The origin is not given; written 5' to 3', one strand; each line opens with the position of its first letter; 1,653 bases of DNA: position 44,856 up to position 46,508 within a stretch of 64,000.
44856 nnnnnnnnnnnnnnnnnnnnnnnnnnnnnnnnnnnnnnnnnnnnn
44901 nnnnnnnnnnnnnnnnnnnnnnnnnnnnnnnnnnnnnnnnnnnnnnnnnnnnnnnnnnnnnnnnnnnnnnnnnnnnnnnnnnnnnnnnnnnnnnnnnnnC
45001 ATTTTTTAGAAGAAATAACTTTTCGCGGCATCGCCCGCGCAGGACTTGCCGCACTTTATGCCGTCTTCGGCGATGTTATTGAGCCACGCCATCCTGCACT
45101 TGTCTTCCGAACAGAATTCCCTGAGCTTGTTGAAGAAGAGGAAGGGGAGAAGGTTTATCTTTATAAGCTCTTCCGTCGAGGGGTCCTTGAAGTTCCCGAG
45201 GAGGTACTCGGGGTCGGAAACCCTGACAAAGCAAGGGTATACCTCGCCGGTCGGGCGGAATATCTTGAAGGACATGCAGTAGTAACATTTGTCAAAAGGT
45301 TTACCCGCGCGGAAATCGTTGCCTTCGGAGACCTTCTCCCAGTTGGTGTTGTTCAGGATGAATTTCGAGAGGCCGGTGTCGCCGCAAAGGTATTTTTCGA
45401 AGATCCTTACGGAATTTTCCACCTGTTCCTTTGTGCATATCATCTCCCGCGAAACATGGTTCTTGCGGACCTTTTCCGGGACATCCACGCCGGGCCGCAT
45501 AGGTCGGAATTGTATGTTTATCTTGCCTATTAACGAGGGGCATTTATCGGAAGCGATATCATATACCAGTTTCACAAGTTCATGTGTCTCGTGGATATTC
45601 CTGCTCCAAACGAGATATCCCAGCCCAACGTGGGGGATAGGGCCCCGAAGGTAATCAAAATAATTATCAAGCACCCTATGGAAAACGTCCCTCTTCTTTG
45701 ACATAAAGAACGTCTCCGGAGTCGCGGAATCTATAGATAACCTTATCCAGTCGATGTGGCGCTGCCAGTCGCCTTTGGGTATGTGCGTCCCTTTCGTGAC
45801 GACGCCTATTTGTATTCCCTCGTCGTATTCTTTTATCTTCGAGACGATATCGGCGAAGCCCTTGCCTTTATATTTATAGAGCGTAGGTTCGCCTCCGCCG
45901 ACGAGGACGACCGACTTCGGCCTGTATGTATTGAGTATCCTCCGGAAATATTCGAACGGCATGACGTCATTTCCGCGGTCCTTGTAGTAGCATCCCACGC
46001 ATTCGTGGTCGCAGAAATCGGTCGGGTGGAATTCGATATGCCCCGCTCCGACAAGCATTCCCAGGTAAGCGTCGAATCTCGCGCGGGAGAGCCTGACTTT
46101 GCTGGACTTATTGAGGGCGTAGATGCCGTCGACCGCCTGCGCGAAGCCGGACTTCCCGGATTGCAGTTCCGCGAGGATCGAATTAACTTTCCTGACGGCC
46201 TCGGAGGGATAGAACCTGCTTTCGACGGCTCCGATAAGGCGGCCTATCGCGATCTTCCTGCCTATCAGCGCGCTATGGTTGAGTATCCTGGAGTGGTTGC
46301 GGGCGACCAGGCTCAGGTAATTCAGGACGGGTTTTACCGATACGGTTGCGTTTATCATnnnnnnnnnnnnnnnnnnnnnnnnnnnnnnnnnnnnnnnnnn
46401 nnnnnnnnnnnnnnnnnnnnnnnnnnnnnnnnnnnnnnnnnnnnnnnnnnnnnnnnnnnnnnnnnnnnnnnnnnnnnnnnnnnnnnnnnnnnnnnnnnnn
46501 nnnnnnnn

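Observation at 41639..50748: Wzm/Wzt-type glycan locus with a radical SAM/SPASM enzyme and a GT2-GT-C fusion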

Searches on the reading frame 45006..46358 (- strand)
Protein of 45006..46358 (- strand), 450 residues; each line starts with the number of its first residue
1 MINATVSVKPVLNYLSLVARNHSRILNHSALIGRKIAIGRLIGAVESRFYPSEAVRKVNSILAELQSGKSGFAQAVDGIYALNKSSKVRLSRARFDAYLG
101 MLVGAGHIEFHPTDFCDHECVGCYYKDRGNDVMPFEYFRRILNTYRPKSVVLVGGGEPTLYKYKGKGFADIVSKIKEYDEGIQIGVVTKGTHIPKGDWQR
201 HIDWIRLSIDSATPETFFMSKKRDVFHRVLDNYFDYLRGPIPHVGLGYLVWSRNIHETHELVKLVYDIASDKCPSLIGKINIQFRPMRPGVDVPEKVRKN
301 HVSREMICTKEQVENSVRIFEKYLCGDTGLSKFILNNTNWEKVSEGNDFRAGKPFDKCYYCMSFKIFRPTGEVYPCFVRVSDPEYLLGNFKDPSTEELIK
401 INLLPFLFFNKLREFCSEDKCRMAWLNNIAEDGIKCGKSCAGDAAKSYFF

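Call 3: search_protein_families(library=pfam, proteins=[window:45006-46358:-], max_evalue=0.01)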
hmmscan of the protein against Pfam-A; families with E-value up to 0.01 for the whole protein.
window:45006-46358:- (450 aa): 1 family
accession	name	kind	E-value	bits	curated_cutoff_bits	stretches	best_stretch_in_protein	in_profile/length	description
PF04055.27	Radical_SAM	-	1.4e-10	42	29.5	1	112-242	3-142/166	Radical SAM superfamily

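Call 4: search_protein_families(library=ncbifam, proteins=[window:45006-46358:-], max_evalue=0.01)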
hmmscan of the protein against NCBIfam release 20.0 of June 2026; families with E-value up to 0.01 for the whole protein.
window:45006-46358:- (450 aa): 7 families
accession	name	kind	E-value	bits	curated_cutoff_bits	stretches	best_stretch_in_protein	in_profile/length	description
NF038283.1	viperin_w_prok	equivalog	3.7e-09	36.2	180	1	108-216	4-121/281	viperin family antiviral radical SAM protein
TIGR03977.1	rSAM_pair_HxsC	equivalog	7.8e-07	28.3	267.9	1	109-200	28-118/292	His-Xaa-Ser system radical SAM maturase HxsC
TIGR04083.1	rSAM_pep_methan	hypoth_equivalog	2e-05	23.7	300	1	367-416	245-293/376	TIGR04083 family peptide-modifying radical SAM enzyme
NF041298.1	rSAM_mat_DynA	equivalog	0.0001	21.4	450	0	111-202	6-105/356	dynobactin maturation radical SAM/SPASM protein DynA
TIGR02666.1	moaA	equivalog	0.00034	19.7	284.05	1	113-262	17-177/336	GTP 3',8-cyclase MoaA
TIGR03974.1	rSAM_six_Cys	equivalog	0.0066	15.4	425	1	366-403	355-392/451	thioether cross-link-forming SCIFF peptide maturase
TIGR04278.1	viperin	exception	0.0072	15.4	450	0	108-211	61-168/347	antiviral radical SAM protein viperin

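Call 10: find_encoding_contigs(protein=window:45006-46358:-, flank=10000, max_places=6)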
Protein window:45006-46358:- (450 aa): no gene with exactly this product is on record in the collection.

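Call 11: find_homologous_proteins(query=window:45009-46358:-)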
Query window:45009-46358:- (450 aa): 28 proteins with E <= 0.001 among 8000 candidates.
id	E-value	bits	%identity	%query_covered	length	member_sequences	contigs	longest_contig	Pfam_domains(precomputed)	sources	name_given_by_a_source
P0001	1.2e-278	942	88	100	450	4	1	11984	PF04055.28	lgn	-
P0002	2.6e-272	922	87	100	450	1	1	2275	PF04055.28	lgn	-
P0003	7.0e-268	907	85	100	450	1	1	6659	PF04055.28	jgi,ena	-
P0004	5.7e-267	904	85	100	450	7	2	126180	PF04055.28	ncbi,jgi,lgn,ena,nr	ncbi:MAG: radical SAM protein [Candidatus Omnitrophica bacterium]|nr:radical SAM protein [Candidatus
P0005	1.3e-213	728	67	100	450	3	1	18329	PF04055.28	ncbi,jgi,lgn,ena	ncbi:MAG: radical SAM/SPASM domain-containing protein [Candidatus Omnitrophota bacterium]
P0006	1.9e-177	609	58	100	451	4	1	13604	PF04055.28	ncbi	-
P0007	1.9e-174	599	58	98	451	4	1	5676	PF04055.28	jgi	-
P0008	3.3e-171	588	57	100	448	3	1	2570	PF04055.28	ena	-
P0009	9.5e-165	567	55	99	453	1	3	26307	PF04055.28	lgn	-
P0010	5.4e-162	558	54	99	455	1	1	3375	PF04055.28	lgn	-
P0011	5.0e-160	551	55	99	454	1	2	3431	PF04055.28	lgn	-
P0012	3.2e-159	549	54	99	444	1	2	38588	PF04055.28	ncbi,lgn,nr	ncbi:MAG: radical SAM protein [Candidatus Margulisbacteria bacterium]|nr:radical SAM protein [Candid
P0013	1.3e-158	547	55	98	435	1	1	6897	PF04055.28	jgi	-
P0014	1.6e-135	471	48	97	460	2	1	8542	PF04055.28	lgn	-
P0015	1.5e-129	451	46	98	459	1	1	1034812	PF04055.28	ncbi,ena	-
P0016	6.3e-73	264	34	97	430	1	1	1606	PF04055.28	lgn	-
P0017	3.2e-69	252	34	98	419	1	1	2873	PF04055.28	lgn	-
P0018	2.0e-59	220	32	93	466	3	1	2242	PF13186.12,PF04055.28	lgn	-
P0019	3.7e-59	219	31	97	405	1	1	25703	PF04055.28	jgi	jgi:radical SAM protein with 4Fe4S-binding SPASM domain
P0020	4.5e-58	215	31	93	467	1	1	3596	PF04055.28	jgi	jgi:MoaA/NifB/PqqE/SkfB family radical SAM enzyme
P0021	3.6e-56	209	31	93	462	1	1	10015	PF04055.28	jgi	-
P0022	1.1e-52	198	31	93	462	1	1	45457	PF04055.28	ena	-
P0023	1.5e-50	190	30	92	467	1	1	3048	PF13186.12,PF04055.28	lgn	-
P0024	5.4e-47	179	32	70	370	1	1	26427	PF04055.28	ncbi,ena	-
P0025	3.8e-31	127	28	79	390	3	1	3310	PF04055.28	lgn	-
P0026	1.7e-8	52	30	50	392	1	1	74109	PF04055.28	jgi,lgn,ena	-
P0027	2.8e-8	51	26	61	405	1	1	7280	PF04055.28,PF13353.12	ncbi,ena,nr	ncbi:MAG TPA: radical SAM protein [Desulfomonilia bacterium]|nr:radical SAM protein [Desulfomonilia 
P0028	2.5e-7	48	30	36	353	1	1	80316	PF13186.12,PF04055.28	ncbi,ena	-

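Call 12: find_encoding_contigs(protein=P0004, flank=10000, max_places=2)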
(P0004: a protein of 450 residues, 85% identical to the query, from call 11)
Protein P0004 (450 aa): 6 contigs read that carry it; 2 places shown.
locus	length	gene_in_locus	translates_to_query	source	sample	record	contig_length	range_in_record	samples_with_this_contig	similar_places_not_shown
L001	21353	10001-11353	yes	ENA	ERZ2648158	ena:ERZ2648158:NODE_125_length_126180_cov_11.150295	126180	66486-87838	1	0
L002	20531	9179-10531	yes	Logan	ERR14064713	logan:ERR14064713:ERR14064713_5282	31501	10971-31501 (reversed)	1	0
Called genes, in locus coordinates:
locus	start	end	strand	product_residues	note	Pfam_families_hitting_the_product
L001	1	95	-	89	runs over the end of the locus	PF13411:MerR_1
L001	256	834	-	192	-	PF01797:Y1_Tnp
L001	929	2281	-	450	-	PF00860:Xan_ur_permease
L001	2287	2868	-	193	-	PF02632:BioY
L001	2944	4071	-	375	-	PF04055:Radical_SAM, PF06969:HemN_C (weak)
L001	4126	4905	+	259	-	PF13557:Phenol_MetA_deg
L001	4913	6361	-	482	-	PF02310:B12-binding, PF04055:Radical_SAM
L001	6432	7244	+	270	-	PF01061:ABC2_membrane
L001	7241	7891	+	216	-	PF00005:ABC_tran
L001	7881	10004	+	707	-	PF00535:Glycos_transf_2, PF13641:Glyco_tranf_2_3 (faint)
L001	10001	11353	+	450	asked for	PF04055:Radical_SAM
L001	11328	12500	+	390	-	PF20706:GT4-conflict (weak), PF00534:Glycos_transf_1, PF13692:Glyco_trans_1_4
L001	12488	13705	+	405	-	PF00534:Glycos_transf_1, PF13692:Glyco_trans_1_4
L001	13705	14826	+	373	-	PF00534:Glycos_transf_1, PF13692:Glyco_trans_1_4, PF20706:GT4-conflict (weak)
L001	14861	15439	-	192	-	PF00210:Ferritin (weak), PF02915:Rubrerythrin, PF21349:RUBY_RBDX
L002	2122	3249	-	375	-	PF04055:Radical_SAM, PF06969:HemN_C (weak)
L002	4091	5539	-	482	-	PF02310:B12-binding, PF04055:Radical_SAM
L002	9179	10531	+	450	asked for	PF04055:Radical_SAM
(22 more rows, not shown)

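Call 13: find_encoding_contigs(protein=P0012, flank=10000, max_places=2)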
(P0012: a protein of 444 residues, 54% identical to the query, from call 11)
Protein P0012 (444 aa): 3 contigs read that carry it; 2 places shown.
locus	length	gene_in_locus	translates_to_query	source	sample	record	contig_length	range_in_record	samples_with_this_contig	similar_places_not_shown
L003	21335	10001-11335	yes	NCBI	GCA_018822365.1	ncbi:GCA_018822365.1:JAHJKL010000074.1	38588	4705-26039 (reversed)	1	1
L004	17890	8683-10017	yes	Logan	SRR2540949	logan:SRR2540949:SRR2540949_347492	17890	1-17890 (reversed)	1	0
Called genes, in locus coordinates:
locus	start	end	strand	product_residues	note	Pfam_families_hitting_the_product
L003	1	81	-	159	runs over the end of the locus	-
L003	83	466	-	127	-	PF07963:N_methyl (weak)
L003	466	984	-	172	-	PF07963:N_methyl (weak)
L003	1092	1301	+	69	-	-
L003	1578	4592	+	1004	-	PF24299:DUF7483, PF13205:Big_5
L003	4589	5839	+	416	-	PF13414:TPR_11 (faint), PF14559:TPR_19 (faint), PF14853:Fis1_TPR_C (weak)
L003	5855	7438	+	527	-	PF14559:TPR_19 (faint), PF13248:Zn_ribbon_3 (weak), PF25199:nSTAND_NTPase5 (faint), PF13191:AAA_16 (faint), PF13401:AAA_22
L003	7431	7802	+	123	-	PF23198:PDE8A_N (weak), PF00072:Response_reg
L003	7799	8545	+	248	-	PF00535:Glycos_transf_2, PF13641:Glyco_tranf_2_3 (weak)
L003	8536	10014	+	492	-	-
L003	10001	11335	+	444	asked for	PF04055:Radical_SAM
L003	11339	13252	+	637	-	PF13522:GATase_6, PF13537:GATase_7, PF00733:Asn_synthase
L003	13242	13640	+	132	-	PF07963:N_methyl (weak)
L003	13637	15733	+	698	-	PF13431:TPR_17 (faint), PF07719:TPR_2 (faint), PF13181:TPR_8 (faint)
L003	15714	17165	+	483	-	-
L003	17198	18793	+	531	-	PF11104:PilM_2, PF14450:FtsA, PF05137:PilN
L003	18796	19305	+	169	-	PF04612:T2SSM (weak)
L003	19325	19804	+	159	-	-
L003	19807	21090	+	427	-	PF21305:type_II_gspD_N0 (weak), PF03958:Secretin_N, PF00263:Secretin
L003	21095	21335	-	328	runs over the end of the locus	PF01210:NAD_Gly3P_dh_N, PF02558:ApbA, PF07479:NAD_Gly3P_dh_C, PF20618:GPD_NAD_C_bact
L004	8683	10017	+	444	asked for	PF04055:Radical_SAM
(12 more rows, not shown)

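Call 14: find_encoding_contigs(protein=P0015, flank=10000, max_places=2)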
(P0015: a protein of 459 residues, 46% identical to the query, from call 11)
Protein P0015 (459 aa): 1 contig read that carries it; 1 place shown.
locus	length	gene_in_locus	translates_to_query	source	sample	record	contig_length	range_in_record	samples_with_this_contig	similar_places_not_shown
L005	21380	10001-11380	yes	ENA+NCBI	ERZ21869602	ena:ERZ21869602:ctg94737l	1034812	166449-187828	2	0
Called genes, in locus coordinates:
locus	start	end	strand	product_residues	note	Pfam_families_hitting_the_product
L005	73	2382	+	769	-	PF01315:Ald_Xan_dh_C, PF02738:MoCoBD_1, PF20256:MoCoBD_2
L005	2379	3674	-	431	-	PF01471:PG_binding_1 (weak)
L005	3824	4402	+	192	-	PF00111:Fer2, PF13085:Fer2_3, PF01799:Fer2_2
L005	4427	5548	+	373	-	PF00730:HhH-GPD, PF00633:HHH (weak), PF00293:NUDIX, PF14815:NUDIX_4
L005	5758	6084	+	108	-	-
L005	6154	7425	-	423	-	PF01979:Amidohydro_1, PF07969:Amidohydro_3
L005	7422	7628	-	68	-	PF03884:YacG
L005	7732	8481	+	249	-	PF13641:Glyco_tranf_2_3, PF00535:Glycos_transf_2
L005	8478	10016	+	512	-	-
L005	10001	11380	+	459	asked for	PF04055:Radical_SAM (weak)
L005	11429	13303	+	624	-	PF13522:GATase_6, PF13537:GATase_7, PF00733:Asn_synthase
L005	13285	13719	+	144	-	PF07963:N_methyl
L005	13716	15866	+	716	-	PF13431:TPR_17 (faint), PF13428:TPR_14 (faint), PF00515:TPR_1 (weak), PF07719:TPR_2 (weak), PF13371:TPR_9, PF13424:TPR_12 (weak), PF13432:TPR_16, PF14559:TPR_19 (weak), +2 more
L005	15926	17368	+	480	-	-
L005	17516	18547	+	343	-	PF06071:YchF-GTPase_C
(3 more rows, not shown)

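Call 19: find_related_loci(query=A1, collection=genome_contigs, flank=10000)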
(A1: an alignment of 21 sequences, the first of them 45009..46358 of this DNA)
Query A1 (450 aa) in genome_contigs; peptide patterns used: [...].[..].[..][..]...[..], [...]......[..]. (x = any residue, [..] = any of these).
398 stretches matched a pattern; 301 encode a relative of the query (tblastn E <= 1e-3); the best 80 are kept; 80 distinct loci.
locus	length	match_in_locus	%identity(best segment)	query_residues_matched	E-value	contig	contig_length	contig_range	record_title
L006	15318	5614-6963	85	1-450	0e+0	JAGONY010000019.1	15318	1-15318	MAG: Candidatus Omnitrophota bacterium isolate Go_SlDig_bin_77 Go_SlDig_11248_length_15318_cov_6.023237, whole genome sh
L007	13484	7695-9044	67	1-450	0e+0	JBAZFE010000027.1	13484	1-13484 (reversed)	MAG: Candidatus Omnitrophota bacterium isolate SO_2017_LW3_142 NODE_13365_length_13484_cov_1.641536_LW162_2017, whole ge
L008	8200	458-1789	59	8-450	5e-178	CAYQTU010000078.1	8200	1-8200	MAG TPA_asm: uncultured bacterium isolate binchicken_co117_27 genome assembly, contig: NODE_15260_length_8200_cov_4.2151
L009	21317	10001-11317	48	13-450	2e-140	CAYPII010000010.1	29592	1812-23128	MAG TPA_asm: uncultured Myxococcales bacterium isolate SRP141376_co4_47 genome assembly, contig: NODE_2836_length_29592_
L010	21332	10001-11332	46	8-450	1e-134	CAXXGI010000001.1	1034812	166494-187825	MAG: bacterium isolate 6c96434a-ce13-4ced-a411-5e06885b37c0 genome assembly, contig: contig_1, whole genome shotgun sequ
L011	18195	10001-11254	32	18-432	1e-70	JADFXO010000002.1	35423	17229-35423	MAG: Nitrospirae bacterium isolate nDJH14bin7 nDJH14_bin7_NODE_2_length_35423_cov_4.158658, whole genome shotgun sequenc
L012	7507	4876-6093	33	18-434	5e-70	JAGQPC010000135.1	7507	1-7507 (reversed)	MAG: Planctomycetales bacterium isolate HKST-UBA30 2012-05-30_1_(paired)_contig_131941, whole genome shotgun sequence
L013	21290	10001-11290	32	1-432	5e-70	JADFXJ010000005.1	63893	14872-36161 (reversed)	MAG: Nitrospirae bacterium isolate nDJH13bin3 nDJH13_bin3_NODE_172_length_63893_cov_41.218553, whole genome shotgun sequ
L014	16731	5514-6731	33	18-434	1e-69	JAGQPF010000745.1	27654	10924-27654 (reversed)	MAG: Planctomycetales bacterium isolate HKST-UBA33 k127_4011457, whole genome shotgun sequence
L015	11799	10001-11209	33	19-435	2e-69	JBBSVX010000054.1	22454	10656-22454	MAG: archaeon isolate H43-bin240_1 H43_bin240_1_000000000054, whole genome shotgun sequence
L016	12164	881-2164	31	11-434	4e-68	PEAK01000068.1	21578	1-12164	MAG: Magnetococcales bacterium isolate HA3dbin1 scaffold113, whole genome shotgun sequence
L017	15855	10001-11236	31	18-435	3e-67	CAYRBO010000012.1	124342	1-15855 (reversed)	MAG TPA_asm: uncultured Anaerolinea sp. isolate binchicken_co135_89 genome assembly, contig: NODE_335_length_124342_cov_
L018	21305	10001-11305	32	2-434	2e-66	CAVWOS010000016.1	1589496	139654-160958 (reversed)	MAG: uncultured Actinomycetota bacterium isolate MFD00822.bin.1.183 genome assembly, contig: contig_48132, whole genome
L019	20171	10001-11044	33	83-435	1e-65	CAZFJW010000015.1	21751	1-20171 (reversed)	MAG TPA_asm: uncultured Gammaproteobacteria bacterium isolate SRP342105_co1_31 genome assembly, contig: NODE_3208_length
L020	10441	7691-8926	33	17-434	3e-64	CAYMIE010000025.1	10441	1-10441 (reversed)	MAG TPA_asm: uncultured Gammaproteobacteria bacterium isolate SRP050083_co3_380 genome assembly, contig: NODE_6057_lengt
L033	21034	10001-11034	35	81-434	3e-51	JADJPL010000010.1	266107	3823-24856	MAG: Haliscomenobacter sp. isolate Fred_18-Q3-R57-64_BATAC.439 tig00010974-10-2672590, whole genome shotgun sequence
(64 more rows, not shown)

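Call 25: find_encoding_contigs(protein=P0019, flank=8000, max_places=1)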
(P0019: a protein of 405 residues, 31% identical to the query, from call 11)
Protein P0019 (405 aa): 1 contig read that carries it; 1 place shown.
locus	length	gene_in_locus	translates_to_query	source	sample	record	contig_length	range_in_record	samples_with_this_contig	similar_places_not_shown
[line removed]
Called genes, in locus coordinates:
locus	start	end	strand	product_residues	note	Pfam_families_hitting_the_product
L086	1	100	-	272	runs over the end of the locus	-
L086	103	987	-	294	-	-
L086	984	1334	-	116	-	-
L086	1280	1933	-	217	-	-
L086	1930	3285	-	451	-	PF00437:T2SSE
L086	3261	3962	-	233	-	PF16976:RcpC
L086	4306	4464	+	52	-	-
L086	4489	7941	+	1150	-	PF01637:ATPase_2 (weak), PF13191:AAA_16 (weak), PF25201:nSTAND6 (faint), PF05729:NACHT (weak), PF13401:AAA_22 (weak), PF13424:TPR_12 (faint)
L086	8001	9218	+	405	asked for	PF04055:Radical_SAM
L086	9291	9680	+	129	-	PF19631:Trypco2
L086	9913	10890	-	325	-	-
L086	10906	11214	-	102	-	-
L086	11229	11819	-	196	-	PF04140:ICMT (weak)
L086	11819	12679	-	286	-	-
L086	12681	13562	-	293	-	-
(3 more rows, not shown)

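Call 26: find_encoding_contigs(protein=P0022, flank=8000, max_places=1)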
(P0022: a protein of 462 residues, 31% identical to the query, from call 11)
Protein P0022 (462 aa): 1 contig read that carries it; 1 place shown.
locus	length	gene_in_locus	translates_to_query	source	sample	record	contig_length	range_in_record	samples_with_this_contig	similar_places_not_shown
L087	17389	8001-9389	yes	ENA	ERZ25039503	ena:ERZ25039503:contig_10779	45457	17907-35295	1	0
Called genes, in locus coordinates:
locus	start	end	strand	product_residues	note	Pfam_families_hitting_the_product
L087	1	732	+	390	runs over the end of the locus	PF00722:Glyco_hydro_16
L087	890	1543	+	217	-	PF05724:TPMT (faint), PF13489:Methyltransf_23, PF13649:Methyltransf_25, PF08241:Methyltransf_11, PF08242:Methyltransf_12 (weak)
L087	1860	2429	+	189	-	-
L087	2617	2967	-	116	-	-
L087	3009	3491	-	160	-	PF14196:ATC_hydrolase (weak)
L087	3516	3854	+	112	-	-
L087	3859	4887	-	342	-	PF16884:ADH_N_2, PF00107:ADH_zinc_N, PF13602:ADH_zinc_N_2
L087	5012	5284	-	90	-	-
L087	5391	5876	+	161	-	PF14512:TM1586_NiRdase (faint), PF00881:Nitroreductase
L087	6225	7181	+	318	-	-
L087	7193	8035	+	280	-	PF01048:PNP_UDP_1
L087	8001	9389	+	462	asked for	PF04055:Radical_SAM (weak)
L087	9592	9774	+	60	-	-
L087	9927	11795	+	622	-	PF00535:Glycos_transf_2, PF13641:Glyco_tranf_2_3, PF01139:RtcB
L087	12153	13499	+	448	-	PF04055:Radical_SAM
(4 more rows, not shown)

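Call 27: find_encoding_contigs(protein=P0024, flank=8000, max_places=1)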
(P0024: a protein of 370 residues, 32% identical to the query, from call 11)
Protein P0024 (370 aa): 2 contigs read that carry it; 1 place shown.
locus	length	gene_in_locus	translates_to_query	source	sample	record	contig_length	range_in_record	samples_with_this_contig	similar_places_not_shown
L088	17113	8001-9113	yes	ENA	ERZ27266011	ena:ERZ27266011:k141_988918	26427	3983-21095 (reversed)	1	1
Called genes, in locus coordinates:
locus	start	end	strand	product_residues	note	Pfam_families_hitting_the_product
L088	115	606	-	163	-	-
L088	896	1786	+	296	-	PF13610:DDE_Tnp_IS240, PF13683:rve_3 (weak)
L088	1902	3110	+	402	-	PF18566:Ldi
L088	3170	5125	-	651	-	-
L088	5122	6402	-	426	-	-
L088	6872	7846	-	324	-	-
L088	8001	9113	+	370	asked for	PF04055:Radical_SAM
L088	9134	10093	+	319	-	-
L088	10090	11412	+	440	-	PF01565:FAD_binding_4, PF02913:FAD-oxidase_C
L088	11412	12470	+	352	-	PF01565:FAD_binding_4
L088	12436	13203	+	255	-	PF13187:Fer4_9 (faint), PF00037:Fer4 (faint), PF12797:Fer4_2 (faint), PF12838:Fer4_7, PF13183:Fer4_8, PF13534:Fer4_17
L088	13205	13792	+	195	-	PF04055:Radical_SAM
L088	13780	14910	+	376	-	PF01546:Peptidase_M20, PF07687:M20_dimer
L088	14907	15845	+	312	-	PF01408:GFO_IDH_MocA, PF02894:GFO_IDH_MocA_C, PF22725:GFO_IDH_MocA_C3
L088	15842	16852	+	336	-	PF01408:GFO_IDH_MocA, PF02894:GFO_IDH_MocA_C, PF22725:GFO_IDH_MocA_C3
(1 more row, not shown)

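Call 28: predict_structure(alignment_id=A1)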
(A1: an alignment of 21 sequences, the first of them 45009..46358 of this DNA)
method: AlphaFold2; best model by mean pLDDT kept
length: 450 residues; sequences in the alignment: 21
mean_pLDDT: 92.4   pTM: 0.91
mean pLDDT of the five models: 92.4, 92.1, 91.7, 90.9, 89.7
residues with pLDDT >= 90: 365; 70-90: 67; 50-70: 11; < 50: 7
segments of 3 or more residues with pLDDT < 50: 293-298
pLDDT, mean of each block of 10 residues (from residue 1): 83 92 95 98 96 97 97 98 95 98 97 90 76 97 98 87 97 98 97 95 96 95 94 97 95 95 98 96 87 49 82 96 92 97 87 90 95 87 91 97 97 87 89 92 93
secondary structure, 60 per line:
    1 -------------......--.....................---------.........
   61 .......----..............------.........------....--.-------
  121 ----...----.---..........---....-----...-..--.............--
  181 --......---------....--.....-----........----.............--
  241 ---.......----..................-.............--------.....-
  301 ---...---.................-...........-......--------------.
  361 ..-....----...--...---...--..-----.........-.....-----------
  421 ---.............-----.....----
elements in order: H14-19 H22-42 H52-67 H72-85 H92-100 E107-110 H136-145 E149-152 H168-178 E183-188 H198-201 E204-208 H214-221 H226-238 E244-250 H255-272 H274-279 E280-286 H295-299 H310-326 H328-337 H340-345 E364-367 E372-374 H395-403 H405-409 H424-436 H442-446
